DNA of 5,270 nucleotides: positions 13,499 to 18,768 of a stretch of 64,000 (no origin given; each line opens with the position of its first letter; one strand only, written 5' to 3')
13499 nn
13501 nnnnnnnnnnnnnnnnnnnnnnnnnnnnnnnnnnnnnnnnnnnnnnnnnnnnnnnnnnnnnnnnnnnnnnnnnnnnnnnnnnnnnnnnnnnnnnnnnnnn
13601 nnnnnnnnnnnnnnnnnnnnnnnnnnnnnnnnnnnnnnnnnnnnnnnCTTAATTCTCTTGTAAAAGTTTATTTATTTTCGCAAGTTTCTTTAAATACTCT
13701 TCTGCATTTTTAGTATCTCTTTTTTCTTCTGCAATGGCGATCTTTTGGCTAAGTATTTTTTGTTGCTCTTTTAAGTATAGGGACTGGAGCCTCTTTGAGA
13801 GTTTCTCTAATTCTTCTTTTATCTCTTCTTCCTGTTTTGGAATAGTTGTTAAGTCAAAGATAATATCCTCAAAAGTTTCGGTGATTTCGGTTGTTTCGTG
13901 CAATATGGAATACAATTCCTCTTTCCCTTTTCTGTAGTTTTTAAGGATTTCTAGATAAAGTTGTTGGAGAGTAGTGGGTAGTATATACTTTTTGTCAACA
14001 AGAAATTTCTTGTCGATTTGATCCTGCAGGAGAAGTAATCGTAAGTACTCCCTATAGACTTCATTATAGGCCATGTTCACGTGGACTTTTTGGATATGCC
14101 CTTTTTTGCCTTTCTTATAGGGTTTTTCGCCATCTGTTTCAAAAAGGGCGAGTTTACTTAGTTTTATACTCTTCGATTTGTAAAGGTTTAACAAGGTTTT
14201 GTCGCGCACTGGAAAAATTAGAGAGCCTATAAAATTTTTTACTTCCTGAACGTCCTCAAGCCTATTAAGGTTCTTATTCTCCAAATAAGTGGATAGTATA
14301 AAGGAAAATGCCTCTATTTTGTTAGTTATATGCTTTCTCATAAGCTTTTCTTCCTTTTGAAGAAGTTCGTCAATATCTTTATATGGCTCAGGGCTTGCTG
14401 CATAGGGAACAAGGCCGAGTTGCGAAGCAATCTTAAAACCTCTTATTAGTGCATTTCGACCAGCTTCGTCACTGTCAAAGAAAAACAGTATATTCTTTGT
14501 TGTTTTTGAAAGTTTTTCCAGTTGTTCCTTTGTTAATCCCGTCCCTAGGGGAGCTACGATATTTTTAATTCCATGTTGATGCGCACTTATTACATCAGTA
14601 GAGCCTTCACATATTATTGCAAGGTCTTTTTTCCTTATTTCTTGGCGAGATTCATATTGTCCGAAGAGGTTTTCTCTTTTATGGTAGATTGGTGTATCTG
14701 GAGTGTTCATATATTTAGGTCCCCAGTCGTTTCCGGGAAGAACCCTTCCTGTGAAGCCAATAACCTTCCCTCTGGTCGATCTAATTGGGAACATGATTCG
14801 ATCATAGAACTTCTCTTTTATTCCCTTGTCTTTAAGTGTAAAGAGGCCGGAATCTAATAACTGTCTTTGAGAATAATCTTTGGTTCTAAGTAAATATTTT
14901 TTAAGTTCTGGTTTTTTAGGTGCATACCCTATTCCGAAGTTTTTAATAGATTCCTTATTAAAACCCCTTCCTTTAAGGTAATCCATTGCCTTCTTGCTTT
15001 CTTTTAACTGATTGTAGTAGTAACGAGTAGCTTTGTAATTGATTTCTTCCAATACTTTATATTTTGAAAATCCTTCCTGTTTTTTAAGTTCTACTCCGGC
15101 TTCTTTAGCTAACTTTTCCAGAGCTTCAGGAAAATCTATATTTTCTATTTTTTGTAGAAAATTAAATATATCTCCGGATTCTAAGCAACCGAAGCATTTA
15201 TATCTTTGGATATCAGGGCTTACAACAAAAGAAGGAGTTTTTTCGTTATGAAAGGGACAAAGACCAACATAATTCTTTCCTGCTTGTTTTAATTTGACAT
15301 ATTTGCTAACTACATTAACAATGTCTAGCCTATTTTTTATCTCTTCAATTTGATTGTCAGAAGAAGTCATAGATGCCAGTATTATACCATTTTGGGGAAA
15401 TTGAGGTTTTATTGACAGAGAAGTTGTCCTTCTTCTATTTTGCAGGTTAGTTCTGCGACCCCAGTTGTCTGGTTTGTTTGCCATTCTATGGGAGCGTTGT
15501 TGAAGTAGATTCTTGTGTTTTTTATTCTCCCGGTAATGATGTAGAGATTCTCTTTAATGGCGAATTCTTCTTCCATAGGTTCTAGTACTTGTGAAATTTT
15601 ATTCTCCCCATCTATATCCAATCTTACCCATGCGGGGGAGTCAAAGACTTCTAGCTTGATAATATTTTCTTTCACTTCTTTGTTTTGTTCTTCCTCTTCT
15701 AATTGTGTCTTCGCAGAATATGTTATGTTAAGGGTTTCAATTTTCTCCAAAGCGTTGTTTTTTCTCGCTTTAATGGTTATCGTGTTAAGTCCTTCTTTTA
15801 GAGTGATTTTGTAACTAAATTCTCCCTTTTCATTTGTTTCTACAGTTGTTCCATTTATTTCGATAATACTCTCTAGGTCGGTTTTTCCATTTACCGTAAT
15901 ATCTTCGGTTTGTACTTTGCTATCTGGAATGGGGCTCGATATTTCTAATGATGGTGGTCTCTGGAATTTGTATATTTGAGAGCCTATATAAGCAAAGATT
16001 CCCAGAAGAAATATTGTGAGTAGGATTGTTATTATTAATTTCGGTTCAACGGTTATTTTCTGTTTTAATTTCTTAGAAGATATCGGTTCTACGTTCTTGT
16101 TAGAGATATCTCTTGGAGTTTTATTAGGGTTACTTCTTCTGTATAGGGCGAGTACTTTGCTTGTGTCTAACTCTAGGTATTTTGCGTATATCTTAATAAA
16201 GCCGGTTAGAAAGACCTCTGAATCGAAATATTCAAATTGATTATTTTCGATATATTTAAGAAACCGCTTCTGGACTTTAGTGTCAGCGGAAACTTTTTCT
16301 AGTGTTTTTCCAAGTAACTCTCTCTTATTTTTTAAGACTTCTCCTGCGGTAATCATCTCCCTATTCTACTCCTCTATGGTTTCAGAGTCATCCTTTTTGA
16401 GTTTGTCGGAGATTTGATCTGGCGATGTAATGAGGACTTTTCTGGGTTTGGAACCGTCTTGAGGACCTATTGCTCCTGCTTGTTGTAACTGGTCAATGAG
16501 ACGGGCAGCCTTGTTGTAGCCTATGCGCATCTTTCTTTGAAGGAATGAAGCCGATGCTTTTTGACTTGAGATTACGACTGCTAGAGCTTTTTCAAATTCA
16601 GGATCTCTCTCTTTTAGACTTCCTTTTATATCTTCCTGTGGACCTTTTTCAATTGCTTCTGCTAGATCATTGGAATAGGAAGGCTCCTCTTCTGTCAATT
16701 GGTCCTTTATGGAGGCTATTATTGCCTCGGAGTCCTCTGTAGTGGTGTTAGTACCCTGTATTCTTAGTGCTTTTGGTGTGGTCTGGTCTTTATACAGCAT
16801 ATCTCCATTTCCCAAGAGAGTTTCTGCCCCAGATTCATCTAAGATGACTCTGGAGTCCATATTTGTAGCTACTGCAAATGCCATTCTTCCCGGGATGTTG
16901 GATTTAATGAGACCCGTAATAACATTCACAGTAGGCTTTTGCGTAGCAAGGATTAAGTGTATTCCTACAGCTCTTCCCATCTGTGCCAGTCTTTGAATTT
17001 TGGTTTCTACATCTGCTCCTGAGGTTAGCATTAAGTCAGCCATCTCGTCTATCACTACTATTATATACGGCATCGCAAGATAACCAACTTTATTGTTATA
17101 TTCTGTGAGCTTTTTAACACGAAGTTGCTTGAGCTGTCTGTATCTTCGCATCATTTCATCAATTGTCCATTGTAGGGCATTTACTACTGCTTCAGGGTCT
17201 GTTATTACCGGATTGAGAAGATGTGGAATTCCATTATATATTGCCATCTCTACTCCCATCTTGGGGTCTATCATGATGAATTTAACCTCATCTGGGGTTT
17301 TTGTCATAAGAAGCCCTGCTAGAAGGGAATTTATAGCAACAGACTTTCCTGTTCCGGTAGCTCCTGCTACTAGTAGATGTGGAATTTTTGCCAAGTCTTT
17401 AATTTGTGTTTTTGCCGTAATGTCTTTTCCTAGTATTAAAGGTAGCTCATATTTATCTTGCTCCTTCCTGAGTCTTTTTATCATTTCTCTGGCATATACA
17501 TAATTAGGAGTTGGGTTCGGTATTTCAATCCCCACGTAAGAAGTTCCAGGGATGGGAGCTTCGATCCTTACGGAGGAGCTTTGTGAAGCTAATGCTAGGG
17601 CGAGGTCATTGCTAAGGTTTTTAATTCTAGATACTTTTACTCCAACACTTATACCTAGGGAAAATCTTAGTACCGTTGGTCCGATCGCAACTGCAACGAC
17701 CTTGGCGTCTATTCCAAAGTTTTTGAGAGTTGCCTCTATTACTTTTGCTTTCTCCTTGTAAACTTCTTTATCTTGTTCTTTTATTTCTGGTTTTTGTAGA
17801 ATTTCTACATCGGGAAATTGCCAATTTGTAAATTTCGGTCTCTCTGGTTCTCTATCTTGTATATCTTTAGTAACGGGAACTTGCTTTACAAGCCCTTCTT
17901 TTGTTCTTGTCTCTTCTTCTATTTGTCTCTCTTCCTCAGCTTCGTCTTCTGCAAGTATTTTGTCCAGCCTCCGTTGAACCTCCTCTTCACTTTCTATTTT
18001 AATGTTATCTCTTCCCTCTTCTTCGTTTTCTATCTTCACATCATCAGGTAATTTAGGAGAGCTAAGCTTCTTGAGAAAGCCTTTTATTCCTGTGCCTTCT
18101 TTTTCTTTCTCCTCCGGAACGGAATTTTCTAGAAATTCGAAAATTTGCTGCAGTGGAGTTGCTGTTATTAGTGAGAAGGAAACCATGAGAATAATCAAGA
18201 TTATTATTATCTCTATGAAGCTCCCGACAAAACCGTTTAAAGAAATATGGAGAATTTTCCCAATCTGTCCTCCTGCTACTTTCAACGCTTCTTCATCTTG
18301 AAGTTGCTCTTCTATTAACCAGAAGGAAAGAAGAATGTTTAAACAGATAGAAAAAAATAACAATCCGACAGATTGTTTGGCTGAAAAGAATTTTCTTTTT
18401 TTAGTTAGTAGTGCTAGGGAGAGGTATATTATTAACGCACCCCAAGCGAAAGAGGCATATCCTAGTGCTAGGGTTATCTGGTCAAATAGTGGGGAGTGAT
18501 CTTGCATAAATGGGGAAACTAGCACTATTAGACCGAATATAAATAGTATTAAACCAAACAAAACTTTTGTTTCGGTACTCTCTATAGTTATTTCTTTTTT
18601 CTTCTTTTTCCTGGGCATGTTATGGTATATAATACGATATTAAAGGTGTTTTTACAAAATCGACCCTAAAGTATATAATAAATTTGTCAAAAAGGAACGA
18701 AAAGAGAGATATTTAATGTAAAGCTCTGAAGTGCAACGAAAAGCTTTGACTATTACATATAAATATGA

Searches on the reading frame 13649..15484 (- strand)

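Call 7: search_protein_families(library=pfam, proteins=[window:13649-15484:-], max_evalue=0.01)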
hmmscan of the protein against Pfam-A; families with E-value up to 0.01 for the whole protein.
window:13649-15484:- (611 aa): 5 families
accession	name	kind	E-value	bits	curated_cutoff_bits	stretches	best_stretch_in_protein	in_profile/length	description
PF01807.25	Zn_ribbon_DnaG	-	2.3e-37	127.2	24.9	1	43-136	3-96/98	CHC2 zinc finger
PF08275.17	DNAG_N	-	1.8e-36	125.5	26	1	155-279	1-127/128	DNA primase catalytic core, N-terminal domain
PF13155.12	Toprim_2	-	9.8e-20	71.2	22.1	1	290-375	1-88/88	Toprim-like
PF13662.12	Toprim_4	-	1.9e-14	54.1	25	1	288-351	2-72/85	Toprim domain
PF01751.28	Toprim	-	1.2e-10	41.8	23.1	1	290-345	3-72/96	Toprim domain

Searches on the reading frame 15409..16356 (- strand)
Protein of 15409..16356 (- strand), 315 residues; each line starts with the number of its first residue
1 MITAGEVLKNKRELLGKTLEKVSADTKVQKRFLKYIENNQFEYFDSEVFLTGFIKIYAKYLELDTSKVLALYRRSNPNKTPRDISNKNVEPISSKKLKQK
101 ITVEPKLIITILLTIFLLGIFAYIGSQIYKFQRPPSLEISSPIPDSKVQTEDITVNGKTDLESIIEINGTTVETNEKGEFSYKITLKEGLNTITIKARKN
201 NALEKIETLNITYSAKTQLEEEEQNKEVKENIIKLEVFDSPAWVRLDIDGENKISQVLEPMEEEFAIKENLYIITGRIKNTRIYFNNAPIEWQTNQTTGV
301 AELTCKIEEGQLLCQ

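Call 7: search_protein_families(library=pfam, proteins=[window:15409-16356:-], max_evalue=0.01)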
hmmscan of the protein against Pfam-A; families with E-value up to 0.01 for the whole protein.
window:15409-16356:- (315 aa): 4 families
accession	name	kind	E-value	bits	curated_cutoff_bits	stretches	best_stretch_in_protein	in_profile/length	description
PF13413.12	HTH_25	-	7.4e-17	61.4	24.6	1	8-67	2-61/62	Helix-turn-helix domain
PF09136.16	Glucodextran_B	-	1.3e-12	47.9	27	1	135-212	1-80/83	Glucodextranase, domain B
PF12844.13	HTH_19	-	7.8e-08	32.6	30.2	1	5-72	1-62/64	Helix-turn-helix domain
PF13464.11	RodZ_C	-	6.7e-05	23.2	23.9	1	238-304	4-72/72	RodZ C-terminal domain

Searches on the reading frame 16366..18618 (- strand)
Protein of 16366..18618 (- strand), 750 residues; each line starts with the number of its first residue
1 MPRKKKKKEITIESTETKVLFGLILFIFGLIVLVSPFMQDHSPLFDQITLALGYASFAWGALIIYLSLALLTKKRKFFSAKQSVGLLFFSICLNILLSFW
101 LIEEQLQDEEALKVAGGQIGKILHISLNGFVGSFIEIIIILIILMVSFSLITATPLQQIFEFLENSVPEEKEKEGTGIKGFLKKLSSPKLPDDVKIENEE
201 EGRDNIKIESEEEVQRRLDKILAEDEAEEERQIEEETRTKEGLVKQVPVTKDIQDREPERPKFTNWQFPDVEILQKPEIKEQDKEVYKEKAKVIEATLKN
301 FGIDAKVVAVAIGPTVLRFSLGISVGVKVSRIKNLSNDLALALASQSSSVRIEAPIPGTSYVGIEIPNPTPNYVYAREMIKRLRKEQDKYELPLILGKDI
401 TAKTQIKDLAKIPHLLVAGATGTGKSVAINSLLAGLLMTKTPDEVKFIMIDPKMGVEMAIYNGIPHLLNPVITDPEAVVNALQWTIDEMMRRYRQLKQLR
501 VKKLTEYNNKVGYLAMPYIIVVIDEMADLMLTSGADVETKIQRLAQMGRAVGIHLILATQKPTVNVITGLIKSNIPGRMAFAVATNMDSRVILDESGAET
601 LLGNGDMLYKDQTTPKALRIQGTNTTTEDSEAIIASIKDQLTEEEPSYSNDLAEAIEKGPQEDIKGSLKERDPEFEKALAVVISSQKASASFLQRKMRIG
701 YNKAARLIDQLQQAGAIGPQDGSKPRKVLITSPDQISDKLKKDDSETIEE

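Call 7: search_protein_families(library=pfam, proteins=[window:16366-18618:-], max_evalue=0.01)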
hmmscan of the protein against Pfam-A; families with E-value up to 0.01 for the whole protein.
window:16366-18618:- (750 aa): 9 families
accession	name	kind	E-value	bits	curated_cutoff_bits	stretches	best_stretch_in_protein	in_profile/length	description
PF01580.24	FtsK_SpoIIIE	-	1.8e-57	194.7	24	1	379-563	5-220/221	FtsK/SpoIIIE family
PF17854.6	FtsK_alpha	-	7.3e-29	100.4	22.9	1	268-368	1-101/101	FtsK alpha domain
PF09397.16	FtsK_gamma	-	3.4e-27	94.4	30.6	1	670-731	2-63/63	Ftsk gamma domain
PF13491.11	FtsK_4TM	-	3.7e-08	33.7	23.1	1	46-161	56-168/171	4TM region of DNA translocase FtsK/SpoIIIE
PF12846.13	AAA_10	-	0.00062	19.3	27.5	0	412-455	21-60/362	AAA-like domain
PF13401.12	AAA_22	-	0.0012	19.6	27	1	414-560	7-123/130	AAA domain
PF01935.23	DUF87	-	0.0016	19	23.2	1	399-452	11-60/220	Helicase HerA, central domain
PF25201.1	nSTAND6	-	0.0026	18.3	27.7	1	397-496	3-100/148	Novel STAND NTPase 6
PF09848.15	SLFN-g3_helicase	-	0.0079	15.9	24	0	415-534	4-95/354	Schlafen group 3, DNA/RNA helicase domain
